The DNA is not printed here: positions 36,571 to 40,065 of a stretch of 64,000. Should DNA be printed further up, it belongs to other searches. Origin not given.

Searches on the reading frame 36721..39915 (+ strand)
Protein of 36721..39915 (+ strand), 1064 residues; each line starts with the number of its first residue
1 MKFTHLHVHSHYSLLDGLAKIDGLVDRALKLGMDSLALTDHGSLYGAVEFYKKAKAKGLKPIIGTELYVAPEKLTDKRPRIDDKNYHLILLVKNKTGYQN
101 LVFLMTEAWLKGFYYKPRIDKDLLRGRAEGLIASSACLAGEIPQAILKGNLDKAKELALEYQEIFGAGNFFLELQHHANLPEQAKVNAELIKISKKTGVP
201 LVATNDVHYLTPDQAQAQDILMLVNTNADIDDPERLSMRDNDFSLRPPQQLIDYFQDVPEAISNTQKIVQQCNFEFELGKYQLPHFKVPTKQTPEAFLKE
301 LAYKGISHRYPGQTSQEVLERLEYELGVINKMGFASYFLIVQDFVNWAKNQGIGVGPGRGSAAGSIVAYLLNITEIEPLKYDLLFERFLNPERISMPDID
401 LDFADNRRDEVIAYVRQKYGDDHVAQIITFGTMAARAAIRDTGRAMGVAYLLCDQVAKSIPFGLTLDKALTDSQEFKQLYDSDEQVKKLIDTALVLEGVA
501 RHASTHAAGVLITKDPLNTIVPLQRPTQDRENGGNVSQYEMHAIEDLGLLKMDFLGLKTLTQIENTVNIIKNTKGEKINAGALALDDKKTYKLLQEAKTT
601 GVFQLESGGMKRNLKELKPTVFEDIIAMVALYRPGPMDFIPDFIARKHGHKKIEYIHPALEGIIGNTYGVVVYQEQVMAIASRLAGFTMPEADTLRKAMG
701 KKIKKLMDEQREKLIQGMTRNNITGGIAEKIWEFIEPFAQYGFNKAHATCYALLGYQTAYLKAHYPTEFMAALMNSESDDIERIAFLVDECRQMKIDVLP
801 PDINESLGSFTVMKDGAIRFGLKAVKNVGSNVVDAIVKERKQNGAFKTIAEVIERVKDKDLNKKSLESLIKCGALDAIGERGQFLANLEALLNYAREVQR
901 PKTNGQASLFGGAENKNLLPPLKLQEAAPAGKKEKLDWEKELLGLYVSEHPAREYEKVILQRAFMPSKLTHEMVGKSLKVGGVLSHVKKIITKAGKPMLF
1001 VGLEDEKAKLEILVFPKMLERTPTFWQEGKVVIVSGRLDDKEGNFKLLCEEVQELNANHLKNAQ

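Call 67: search_protein_families(library=ncbifam, proteins=[window:36721-39915:+], max_evalue=0.01)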
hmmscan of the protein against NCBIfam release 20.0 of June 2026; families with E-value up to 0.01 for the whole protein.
window:36721-39915:+ (1064 aa): 21 families
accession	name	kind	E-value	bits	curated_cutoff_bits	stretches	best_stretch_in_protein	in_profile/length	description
NF005298.0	PRK06826.1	equivalog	0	1447.9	1260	1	1-1059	3-1076/1151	DNA polymerase III subunit alpha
NF004226.0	PRK05673.1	equivalog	0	1372.8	1002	1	1-1059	4-1066/1146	DNA polymerase III subunit alpha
TIGR00594.1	polc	superfamily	0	1318.6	434.35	1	3-1015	1-1022/1022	DNA polymerase III subunit alpha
NF005617.0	PRK07374.1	equivalog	0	1064.1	1653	1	1-1057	1-1082/1170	DNA polymerase III subunit alpha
NF005377.0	PRK06920.1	equivalog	0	1023.2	1806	1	1-1058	1-1026/1108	DNA polymerase III subunit alpha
NF005516.0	PRK07135.1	equivalog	2.2e-232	774.2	1084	2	256-1019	189-941/974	DNA polymerase III DnaE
NF007079.0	PRK09532.1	equivalog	5e-220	733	1525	1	1-744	1-777/876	DNA polymerase III subunit alpha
NF004225.0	PRK05672.1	subfamily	2.8e-217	724.3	939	1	2-1058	5-1035/1047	error-prone DNA polymerase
NF005582.0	PRK07279.1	equivalog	2.1e-210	701.4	1279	2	179-1057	128-966/1033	DNA polymerase III subunit alpha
NF004550.0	PRK05898.1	equivalog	2.5e-206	687.9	1182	2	200-892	136-824/971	DNA polymerase III subunit alpha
NF005616.0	PRK07373.1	equivalog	6.1e-77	259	646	1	739-1057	34-362/449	DNA polymerase III subunit alpha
NF001688.0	PRK00448.1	equivalog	2.1e-69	234.3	873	5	84-380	613-914/1445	PolC-type DNA polymerase III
TIGR01405.1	polC_Gram_pos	equivalog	1.3e-62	211.9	1043.45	5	83-380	378-679/1211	DNA polymerase III subunit alpha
NF041577.1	nside_bi_sphtase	equivalog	7.5e-08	31.9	400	1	5-70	5-68/276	3',5'-nucleoside bisphosphate phosphatase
TIGR01259.1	comE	subfamily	0.00056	19.9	152.35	1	816-856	64-103/120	comEA protein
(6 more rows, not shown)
